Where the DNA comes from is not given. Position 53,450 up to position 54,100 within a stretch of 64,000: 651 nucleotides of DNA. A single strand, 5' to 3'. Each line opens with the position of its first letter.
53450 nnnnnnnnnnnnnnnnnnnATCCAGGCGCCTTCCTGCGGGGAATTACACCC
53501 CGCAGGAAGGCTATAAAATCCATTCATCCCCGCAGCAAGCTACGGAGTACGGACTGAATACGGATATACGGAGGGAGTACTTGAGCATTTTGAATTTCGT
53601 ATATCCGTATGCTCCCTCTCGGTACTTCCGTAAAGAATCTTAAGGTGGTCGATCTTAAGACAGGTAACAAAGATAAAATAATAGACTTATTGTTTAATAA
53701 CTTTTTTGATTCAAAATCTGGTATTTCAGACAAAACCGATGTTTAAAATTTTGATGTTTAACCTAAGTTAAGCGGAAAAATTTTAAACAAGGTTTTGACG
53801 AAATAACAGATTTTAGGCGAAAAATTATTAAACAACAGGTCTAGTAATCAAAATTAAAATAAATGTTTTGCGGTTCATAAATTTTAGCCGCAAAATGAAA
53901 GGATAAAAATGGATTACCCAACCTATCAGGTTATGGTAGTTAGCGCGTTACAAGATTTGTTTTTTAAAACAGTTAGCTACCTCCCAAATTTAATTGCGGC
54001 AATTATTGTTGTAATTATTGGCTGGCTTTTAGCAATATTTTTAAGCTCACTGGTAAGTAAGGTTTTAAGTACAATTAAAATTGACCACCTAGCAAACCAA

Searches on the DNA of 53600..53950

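Call 65: search_with_rna_model(model_id=R1, source=window, start=53600, end=53950, filters=off, max_evalue=1, show_alignments=1)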
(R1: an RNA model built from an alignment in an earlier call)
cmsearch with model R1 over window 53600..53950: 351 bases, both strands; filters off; matches with E-value up to 1: 5.
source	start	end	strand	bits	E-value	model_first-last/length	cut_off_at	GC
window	53711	53805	+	21.3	4.3e-05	1-111/111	no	0.27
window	53723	53816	-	7.8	0.073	1-111/111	no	0.27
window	53807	53854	+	6.1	0.19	1-111/111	no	0.27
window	53649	53700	+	4.8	0.39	1-111/111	no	0.23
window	53615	53645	-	3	0.98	46-76/111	no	0.45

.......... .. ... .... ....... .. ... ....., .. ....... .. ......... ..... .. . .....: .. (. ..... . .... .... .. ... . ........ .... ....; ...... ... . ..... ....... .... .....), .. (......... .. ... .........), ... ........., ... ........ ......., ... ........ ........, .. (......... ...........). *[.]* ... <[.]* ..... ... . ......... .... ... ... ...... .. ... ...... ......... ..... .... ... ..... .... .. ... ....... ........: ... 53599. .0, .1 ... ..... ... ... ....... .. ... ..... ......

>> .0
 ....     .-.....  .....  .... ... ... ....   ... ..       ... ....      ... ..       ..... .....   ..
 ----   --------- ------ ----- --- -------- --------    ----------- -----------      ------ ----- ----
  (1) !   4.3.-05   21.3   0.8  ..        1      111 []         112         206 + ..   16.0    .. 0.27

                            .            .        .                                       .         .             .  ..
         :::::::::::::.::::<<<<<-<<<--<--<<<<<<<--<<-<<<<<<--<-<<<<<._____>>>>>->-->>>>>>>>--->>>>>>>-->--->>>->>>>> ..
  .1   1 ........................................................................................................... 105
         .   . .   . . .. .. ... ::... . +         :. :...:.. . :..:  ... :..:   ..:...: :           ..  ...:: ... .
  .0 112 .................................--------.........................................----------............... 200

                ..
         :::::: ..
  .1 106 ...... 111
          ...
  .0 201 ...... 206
